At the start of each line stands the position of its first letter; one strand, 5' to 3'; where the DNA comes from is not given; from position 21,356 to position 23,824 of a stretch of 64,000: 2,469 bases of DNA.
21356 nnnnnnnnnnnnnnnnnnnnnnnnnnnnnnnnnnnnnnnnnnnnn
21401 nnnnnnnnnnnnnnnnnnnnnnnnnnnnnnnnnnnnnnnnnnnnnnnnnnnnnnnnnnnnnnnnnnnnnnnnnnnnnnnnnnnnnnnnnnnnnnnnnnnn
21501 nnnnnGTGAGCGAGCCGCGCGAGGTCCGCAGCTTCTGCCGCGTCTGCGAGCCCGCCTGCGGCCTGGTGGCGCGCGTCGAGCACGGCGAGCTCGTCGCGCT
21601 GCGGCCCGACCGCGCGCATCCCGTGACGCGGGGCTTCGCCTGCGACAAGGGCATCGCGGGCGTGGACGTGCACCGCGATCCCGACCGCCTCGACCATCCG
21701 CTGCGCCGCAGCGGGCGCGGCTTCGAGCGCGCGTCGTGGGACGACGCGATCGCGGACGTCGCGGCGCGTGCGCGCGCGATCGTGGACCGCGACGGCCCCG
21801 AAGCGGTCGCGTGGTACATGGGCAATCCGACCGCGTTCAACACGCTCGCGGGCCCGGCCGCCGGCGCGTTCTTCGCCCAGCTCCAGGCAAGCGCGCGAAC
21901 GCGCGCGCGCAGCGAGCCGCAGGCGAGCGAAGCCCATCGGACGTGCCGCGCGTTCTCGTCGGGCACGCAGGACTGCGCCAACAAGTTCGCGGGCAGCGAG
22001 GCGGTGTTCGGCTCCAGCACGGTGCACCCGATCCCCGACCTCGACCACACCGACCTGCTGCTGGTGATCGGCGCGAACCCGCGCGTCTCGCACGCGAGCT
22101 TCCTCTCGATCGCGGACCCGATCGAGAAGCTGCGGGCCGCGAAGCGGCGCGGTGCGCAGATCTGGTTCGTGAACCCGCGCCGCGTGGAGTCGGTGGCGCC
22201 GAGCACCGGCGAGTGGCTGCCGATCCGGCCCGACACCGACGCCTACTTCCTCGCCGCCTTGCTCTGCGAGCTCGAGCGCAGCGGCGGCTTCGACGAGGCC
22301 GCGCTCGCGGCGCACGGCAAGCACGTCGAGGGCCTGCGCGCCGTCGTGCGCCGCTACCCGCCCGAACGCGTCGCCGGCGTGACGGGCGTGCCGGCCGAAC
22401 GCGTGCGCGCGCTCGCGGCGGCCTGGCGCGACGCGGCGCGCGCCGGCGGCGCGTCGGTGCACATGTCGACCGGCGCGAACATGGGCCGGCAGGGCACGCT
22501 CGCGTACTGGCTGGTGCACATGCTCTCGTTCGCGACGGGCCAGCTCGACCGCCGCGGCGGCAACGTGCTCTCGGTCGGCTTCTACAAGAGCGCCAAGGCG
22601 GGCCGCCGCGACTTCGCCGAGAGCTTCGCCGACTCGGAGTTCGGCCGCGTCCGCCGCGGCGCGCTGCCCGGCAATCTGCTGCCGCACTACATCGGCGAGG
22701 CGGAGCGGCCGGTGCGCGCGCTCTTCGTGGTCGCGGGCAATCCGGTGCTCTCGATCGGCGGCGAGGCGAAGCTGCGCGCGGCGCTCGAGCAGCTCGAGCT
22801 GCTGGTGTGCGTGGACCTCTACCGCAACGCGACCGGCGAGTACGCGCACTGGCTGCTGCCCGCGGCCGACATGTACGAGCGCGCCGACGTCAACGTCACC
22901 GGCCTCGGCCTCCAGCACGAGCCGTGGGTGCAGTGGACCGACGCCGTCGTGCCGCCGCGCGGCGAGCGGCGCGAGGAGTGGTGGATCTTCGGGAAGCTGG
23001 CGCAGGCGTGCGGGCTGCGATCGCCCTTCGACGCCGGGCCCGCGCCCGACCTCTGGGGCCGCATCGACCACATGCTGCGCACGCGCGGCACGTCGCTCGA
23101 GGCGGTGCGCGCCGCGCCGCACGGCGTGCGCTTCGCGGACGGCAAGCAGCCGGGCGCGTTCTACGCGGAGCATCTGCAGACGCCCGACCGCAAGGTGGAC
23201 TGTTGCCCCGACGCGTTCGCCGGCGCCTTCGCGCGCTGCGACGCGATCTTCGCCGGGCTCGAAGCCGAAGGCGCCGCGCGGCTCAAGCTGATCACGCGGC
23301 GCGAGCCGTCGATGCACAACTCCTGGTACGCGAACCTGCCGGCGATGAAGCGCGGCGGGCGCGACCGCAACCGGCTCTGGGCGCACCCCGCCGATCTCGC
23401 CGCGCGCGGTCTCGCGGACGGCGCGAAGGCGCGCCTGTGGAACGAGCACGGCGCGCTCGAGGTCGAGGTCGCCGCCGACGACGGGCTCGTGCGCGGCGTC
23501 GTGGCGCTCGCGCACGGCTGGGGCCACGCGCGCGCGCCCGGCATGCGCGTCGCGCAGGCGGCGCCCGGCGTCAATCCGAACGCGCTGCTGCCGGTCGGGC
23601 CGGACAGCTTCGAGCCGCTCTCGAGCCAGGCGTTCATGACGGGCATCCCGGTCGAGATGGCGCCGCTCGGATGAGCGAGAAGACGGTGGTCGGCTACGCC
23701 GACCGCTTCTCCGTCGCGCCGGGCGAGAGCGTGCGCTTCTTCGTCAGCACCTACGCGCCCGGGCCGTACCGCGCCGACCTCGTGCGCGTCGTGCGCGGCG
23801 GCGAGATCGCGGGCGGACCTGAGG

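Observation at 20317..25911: Four-gene translationally coupled operon: NTF2-like, hotdog thioesterase, Mo-oxidoreductase, dimethylformamidase-large-subunit-like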

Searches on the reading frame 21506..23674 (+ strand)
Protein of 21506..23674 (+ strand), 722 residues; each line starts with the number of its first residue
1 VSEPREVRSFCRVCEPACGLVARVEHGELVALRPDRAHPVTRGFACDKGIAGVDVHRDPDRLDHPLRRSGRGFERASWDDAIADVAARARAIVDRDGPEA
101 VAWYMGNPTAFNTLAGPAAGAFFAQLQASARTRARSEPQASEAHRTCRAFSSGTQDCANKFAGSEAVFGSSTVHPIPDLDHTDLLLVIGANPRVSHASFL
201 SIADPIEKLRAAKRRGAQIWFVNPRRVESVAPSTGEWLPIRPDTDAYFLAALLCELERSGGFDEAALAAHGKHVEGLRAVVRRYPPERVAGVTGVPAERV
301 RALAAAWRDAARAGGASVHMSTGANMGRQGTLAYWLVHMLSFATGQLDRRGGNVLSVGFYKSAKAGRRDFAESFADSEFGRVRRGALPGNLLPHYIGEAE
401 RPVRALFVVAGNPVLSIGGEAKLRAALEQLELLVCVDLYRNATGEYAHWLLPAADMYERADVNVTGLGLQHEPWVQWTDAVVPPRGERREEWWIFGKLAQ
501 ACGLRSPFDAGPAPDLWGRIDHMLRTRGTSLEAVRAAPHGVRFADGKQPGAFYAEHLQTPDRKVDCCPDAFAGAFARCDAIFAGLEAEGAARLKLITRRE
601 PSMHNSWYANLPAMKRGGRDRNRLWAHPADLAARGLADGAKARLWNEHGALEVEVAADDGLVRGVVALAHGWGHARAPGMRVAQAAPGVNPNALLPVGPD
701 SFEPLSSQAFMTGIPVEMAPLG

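Call 5: search_protein_families(library=pfam, proteins=[window:21506-23674:+], max_evalue=0.01)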
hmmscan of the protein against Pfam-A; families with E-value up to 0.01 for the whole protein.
window:21506-23674:+ (722 aa): 3 families
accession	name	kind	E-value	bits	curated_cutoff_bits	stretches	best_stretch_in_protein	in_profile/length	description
PF00384.28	Molybdopterin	-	8.2e-34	117.6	24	1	61-500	1-352/353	Molybdopterin oxidoreductase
PF01568.27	Molydop_binding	-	2e-17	63.6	26.8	1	593-697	1-95/110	Molydopterin dinucleotide binding domain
PF04879.21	Molybdop_Fe4S4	-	3.9e-10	40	22.7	1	6-53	3-50/55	Molybdopterin oxidoreductase Fe4S4 domain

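Call 6: search_protein_families(library=ncbifam, proteins=[window:21506-23674:+], max_evalue=0.01)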
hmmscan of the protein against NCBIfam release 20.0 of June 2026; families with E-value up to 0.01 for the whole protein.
window:21506-23674:+ (722 aa): 26 families (the best 25 are shown)
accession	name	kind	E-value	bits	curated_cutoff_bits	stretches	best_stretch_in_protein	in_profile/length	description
TIGR01591.1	Fdh-alpha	equivalog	1.1e-56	192.2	666.25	1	10-668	2-639/672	formate dehydrogenase subunit alpha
TIGR02166.1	dmsA_ynfE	subfamily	1.8e-40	138.7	777.7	3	11-357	49-401/794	DMSO/selenate family reductase complex A subunit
NF012032.0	PRK15488.1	equivalog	1.3e-39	135.8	694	3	5-103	42-144/759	thiosulfate reductase PhsA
TIGR03479.1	DMSO_red_II_alp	subfamily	8.4e-33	113.5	984.75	3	377-502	522-643/913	molybdopterin-dependent oxidoreductase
NF041783.2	mnquin_red_QrcB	equivalog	6.1e-32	110.6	440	1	5-474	51-475/695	menaquinone reductase molybdopterin-binding-like subunit QrcB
TIGR00509.1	bisC_fam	subfamily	2.3e-28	98.9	1017.55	3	68-354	66-344/772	molybdopterin guanine dinucleotide-containing S/N-oxide reductase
NF047855.1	AssmNtatRedNasC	equivalog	2e-25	89.2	1100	3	400-510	407-512/708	assimilatory nitrate reductase catalytic subunit NasC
NF041323.1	Nitr_red_NasA_Halo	equivalog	3.7e-24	85.3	1000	1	14-458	3-431/673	assimilatory nitrate reductase NasA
NF041885.1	selenate_YnfE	exception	4.8e-24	84.2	1675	2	45-353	92-404/805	selenate/tellurate reductase subunit YnfE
NF011566.1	PRK14990.1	exception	2.3e-23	82.2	1600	2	42-354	100-418/814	dimethylsulfoxide reductase subunit A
NF041884.1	selenate_YnfF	exception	7.1e-16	57.3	1650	2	158-255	188-283/798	selenate/tellurate reductase subunit YnfF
NF010055.0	PRK13532.1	equivalog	2.6e-15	55.7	904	1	9-105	45-148/830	nitrate reductase catalytic subunit NapA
TIGR01553.1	formate-DH-alph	equivalog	1e-14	53.3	814.2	1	5-252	43-285/1009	formate dehydrogenase-N subunit alpha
TIGR01706.1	NAPA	equivalog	4.9e-13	48.3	930.55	1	9-119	45-160/830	periplasmic nitrate reductase subunit alpha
NF011567.1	PRK14991.1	equivalog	8.6e-13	46.9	1750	2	618-676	903-961/1022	tetrathionate reductase subunit TtrA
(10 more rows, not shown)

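Call 10: search_solved_structures(query=window:21506-23674:+, max_evalue=1e-10)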
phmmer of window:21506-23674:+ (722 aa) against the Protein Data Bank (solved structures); distinct sequences matched with E-value up to 1e-10: 27.
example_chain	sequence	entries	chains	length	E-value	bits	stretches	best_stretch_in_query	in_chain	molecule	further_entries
7qv7_S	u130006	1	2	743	1.2e-36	129.7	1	6-520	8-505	Hydrogen dependent carbon dioxide reductase subunit FdhF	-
9vap_A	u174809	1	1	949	1.1e-29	106.7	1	4-376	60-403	Formate dehydrogenase molybdopterin-binding subunit FdhA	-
2vpw_A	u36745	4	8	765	2.5e-28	102.2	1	3-305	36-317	THIOSULFATE REDUCTASE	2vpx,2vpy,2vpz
7bkb_D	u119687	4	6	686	5.1e-27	97.9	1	7-521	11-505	Formate dehydrogenase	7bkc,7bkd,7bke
2jio_A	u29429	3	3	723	2e-26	95.9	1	6-505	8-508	PERIPLASMIC NITRATE REDUCTASE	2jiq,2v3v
7vw6_A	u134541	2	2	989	5.1e-26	94.6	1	4-519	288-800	Formate dehydrogenase | Tungsten-containing formate dehydrogenase alpha subunit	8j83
7e5z_A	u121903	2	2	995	5.3e-26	94.5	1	4-519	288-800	Formate dehydrogenase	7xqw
2jim_A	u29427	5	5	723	6.1e-26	94.3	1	6-505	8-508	PERIPLASMIC NITRATE REDUCTASE | PROTEIN (PERIPLASMIC NITRATE REDUCTASE)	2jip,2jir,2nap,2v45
9wxb_B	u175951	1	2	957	1.2e-25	93.4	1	4-460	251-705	Formate dehydrogenase alpha subunit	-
1aa6_A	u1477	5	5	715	1.3e-25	93.2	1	6-524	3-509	FORMATE DEHYDROGENASE H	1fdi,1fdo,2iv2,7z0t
2e7z_A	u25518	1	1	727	7.2e-25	90.8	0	395-671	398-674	Acetylene hydratase Ahy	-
9t1s_L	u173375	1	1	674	1.2e-24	90.1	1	7-523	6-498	formate dehydrogenase (coenzyme F420)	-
6tg9_A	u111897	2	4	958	1.5e-23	86.4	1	4-460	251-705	Formate dehydrogenase subunit alpha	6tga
7l5i_A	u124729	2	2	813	8.2e-22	80.7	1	178-671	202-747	Trimethylamine-N-oxide reductase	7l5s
1dmr_A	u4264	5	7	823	1.6e-17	66.5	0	68-354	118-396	DMSO REDUCTASE | Dimethyl sulfoxide/trimethylamine N-oxide reductase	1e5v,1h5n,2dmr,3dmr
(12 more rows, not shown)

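Call 13: find_homologous_proteins(query=window:21506-23674:+, max_evalue=1e-30)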
Query window:21506-23674:+ (722 aa): 2170 proteins with E <= 1e-30 among 8000 candidates; the best 120 are listed.
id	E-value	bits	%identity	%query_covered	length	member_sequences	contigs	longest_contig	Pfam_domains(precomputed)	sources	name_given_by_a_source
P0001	0.0e+0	1654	100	100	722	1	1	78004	PF00384.28,PF01568.28,PF04879.22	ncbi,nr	ncbi:MAG: formate dehydrogenase [Proteobacteria bacterium]|nr:MAG: formate dehydrogenase [Pseudomona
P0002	0.0e+0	1380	84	100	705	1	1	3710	PF00384.28,PF01568.28,PF04879.22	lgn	-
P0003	0.0e+0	1289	79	100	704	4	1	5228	PF00384.28,PF01568.28,PF04879.22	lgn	-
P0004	0.0e+0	1278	79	100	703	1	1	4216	PF00384.28,PF01568.28,PF04879.22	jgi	jgi:anaerobic selenocysteine-containing dehydrogenase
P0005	0.0e+0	1278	77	100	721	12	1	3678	PF00384.28,PF01568.28,PF04879.22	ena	-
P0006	0.0e+0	1274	79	99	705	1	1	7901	PF00384.28,PF01568.28,PF04879.22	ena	-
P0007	0.0e+0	1272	79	99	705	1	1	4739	PF00384.28,PF01568.28,PF04879.22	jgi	jgi:anaerobic selenocysteine-containing dehydrogenase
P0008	0.0e+0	1266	76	100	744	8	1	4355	PF00384.28,PF01568.28,PF04879.22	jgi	-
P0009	0.0e+0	1260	75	99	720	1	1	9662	PF00384.28,PF01568.28,PF04879.22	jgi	jgi:anaerobic selenocysteine-containing dehydrogenase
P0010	0.0e+0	1239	76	100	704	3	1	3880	PF00384.28,PF01568.28,PF04879.22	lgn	-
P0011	0.0e+0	1236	76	99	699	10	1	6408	PF00384.28,PF01568.28,PF04879.22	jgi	jgi:anaerobic selenocysteine-containing dehydrogenase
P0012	0.0e+0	1215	74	100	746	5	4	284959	PF00384.28,PF01568.28,PF04879.22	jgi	jgi:anaerobic selenocysteine-containing dehydrogenase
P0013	0.0e+0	1214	75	100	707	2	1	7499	PF00384.28,PF01568.28,PF04879.22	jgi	jgi:anaerobic selenocysteine-containing dehydrogenase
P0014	0.0e+0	1210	74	100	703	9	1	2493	PF00384.28,PF01568.28,PF04879.22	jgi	-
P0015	0.0e+0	1206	73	100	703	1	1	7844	PF00384.28,PF01568.28,PF04879.22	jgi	jgi:anaerobic selenocysteine-containing dehydrogenase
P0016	0.0e+0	1203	75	100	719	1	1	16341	PF00384.28,PF01568.28,PF04879.22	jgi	jgi:anaerobic selenocysteine-containing dehydrogenase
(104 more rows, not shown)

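Call 16: find_encoding_contigs(protein=P0012, flank=8000, max_places=3)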
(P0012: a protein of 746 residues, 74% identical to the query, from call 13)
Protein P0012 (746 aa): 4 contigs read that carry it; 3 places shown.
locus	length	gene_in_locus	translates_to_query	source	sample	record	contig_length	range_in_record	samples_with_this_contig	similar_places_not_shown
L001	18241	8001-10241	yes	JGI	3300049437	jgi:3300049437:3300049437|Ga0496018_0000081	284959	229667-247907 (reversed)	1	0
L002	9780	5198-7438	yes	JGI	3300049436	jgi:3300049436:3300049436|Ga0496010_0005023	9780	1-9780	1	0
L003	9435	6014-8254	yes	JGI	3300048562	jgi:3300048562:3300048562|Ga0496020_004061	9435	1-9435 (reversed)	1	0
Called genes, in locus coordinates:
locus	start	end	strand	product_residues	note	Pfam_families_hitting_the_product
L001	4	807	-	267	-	PF00106:adh_short, PF01370:Epimerase (weak), PF13561:adh_short_C2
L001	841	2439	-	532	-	PF02310:B12-binding, PF04055:Radical_SAM, PF13282:DUF4070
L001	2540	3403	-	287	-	PF13527:Acetyltransf_9, PF00583:Acetyltransf_1, PF13508:Acetyltransf_7 (weak)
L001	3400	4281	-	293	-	PF01522:Polysacc_deac_1, PF11959:DUF3473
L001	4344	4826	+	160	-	PF13577:SnoaL_4, PF12680:SnoaL_2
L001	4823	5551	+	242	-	PF03061:4HBT (weak)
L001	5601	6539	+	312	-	PF14339:DUF4394 (weak)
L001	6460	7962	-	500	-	PF00884:Sulfatase, PF01663:Phosphodiest, PF16347:SGSH_C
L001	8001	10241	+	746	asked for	PF04879:Molybdop_Fe4S4, PF00384:Molybdopterin, PF01568:Molydop_binding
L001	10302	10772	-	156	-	PF00210:Ferritin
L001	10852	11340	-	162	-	PF00149:Metallophos, PF12850:Metallophos_2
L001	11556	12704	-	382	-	PF00108:Thiolase_N, PF22691:Thiolase_C_1, PF02803:Thiolase_C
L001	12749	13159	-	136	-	PF01796:OB_ChsH2_C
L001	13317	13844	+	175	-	-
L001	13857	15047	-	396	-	PF13469:Sulfotransfer_3, PF17784:Sulfotransfer_4 (faint)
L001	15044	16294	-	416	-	PF00202:Aminotran_3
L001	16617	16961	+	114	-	-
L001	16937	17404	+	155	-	PF08334:T2SSG (weak)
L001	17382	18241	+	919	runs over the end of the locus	PF00672:HAMP, PF00990:GGDEF, PF00563:EAL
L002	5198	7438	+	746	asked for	PF04879:Molybdop_Fe4S4, PF00384:Molybdopterin, PF01568:Molydop_binding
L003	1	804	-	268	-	?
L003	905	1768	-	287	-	PF13527:Acetyltransf_9, PF00583:Acetyltransf_1, PF13508:Acetyltransf_7 (weak)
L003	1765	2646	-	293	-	PF01522:Polysacc_deac_1, PF11959:DUF3473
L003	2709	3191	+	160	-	PF13577:SnoaL_4, PF12680:SnoaL_2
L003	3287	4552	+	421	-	PF03061:4HBT (weak), PF14339:DUF4394 (weak)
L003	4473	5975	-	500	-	PF00884:Sulfatase, PF01663:Phosphodiest, PF16347:SGSH_C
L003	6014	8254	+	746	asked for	PF04879:Molybdop_Fe4S4, PF00384:Molybdopterin, PF01568:Molydop_binding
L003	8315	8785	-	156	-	PF00210:Ferritin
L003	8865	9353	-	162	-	PF00149:Metallophos, PF12850:Metallophos_2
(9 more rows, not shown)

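Call 17: find_encoding_contigs(protein=P0016, flank=8000, max_places=2)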
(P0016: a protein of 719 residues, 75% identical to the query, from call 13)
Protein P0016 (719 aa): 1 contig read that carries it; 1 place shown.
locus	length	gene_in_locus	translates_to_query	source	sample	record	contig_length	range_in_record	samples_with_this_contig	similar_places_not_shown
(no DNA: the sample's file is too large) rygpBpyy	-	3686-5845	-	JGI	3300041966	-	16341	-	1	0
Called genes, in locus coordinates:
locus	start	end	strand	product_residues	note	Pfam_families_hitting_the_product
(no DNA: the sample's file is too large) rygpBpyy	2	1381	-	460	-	?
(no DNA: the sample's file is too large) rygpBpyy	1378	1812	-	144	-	-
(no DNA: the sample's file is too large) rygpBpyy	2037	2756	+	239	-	PF03061:4HBT (weak)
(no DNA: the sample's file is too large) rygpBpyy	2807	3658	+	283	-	PF21959:DUF6923 (faint), PF14339:DUF4394 (weak)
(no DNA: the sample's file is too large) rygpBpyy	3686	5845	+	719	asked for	PF04879:Molybdop_Fe4S4, PF00384:Molybdopterin, PF01568:Molydop_binding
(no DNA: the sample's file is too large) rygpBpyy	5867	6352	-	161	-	PF00149:Metallophos, PF12850:Metallophos_2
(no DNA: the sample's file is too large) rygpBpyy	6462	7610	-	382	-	PF00108:Thiolase_N, PF22691:Thiolase_C_1, PF02803:Thiolase_C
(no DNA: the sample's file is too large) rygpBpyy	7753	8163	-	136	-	PF01796:OB_ChsH2_C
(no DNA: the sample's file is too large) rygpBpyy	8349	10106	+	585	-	-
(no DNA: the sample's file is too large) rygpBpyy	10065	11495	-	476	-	-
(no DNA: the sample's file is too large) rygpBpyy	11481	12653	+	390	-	PF26549:Tricorn_N (faint)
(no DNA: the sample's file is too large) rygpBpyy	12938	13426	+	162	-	PF00255:GSHPx, PF00578:AhpC-TSA (weak)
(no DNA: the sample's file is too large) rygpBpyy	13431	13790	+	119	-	PF00355:Rieske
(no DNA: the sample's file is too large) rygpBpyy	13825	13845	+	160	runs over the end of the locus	PF00578:AhpC-TSA, PF08534:Redoxin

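Call 18: find_encoding_contigs(protein=P0006, flank=8000, max_places=2)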
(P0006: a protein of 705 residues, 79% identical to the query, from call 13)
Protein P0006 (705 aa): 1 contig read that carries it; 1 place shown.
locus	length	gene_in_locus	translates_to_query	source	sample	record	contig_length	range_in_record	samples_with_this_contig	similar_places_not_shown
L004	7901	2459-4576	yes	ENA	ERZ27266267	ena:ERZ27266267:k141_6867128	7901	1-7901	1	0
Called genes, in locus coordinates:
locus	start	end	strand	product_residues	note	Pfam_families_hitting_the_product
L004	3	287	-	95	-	?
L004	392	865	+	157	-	PF13577:SnoaL_4, PF14534:DUF4440 (weak), PF12680:SnoaL_2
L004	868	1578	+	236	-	PF03061:4HBT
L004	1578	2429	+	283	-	PF14339:DUF4394 (faint)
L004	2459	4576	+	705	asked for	PF04879:Molybdop_Fe4S4, PF00384:Molybdopterin, PF01568:Molydop_binding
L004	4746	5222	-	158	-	PF00210:Ferritin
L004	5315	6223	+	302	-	PF00126:HTH_1, PF03466:LysR_substrate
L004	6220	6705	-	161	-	PF00149:Metallophos, PF12850:Metallophos_2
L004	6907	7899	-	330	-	?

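Call 19: find_encoding_contigs(protein=P0002, flank=8000, max_places=2)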
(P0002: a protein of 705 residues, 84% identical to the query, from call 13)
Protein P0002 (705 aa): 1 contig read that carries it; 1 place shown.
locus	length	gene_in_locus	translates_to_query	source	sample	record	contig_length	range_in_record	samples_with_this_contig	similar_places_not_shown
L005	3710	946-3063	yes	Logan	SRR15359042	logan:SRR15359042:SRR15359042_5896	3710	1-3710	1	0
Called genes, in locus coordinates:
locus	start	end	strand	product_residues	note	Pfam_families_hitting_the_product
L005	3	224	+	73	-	?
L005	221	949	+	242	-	PF03061:4HBT (weak)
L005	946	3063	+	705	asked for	PF04879:Molybdop_Fe4S4, PF00384:Molybdopterin, PF01568:Molydop_binding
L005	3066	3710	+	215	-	?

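Call 41: search_protein_families(library=pfam, proteins=[L004:1578-2429:+], max_evalue=0.01)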
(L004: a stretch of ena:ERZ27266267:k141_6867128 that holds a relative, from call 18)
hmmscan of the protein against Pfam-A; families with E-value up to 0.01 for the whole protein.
L004:1578-2429:+ (283 aa): 1 family
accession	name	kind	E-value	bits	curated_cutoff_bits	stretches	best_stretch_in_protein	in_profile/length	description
PF14339.12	DUF4394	-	7.1e-10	39.1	29.6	1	51-111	20-71/230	Domain of unknown function (DUF4394)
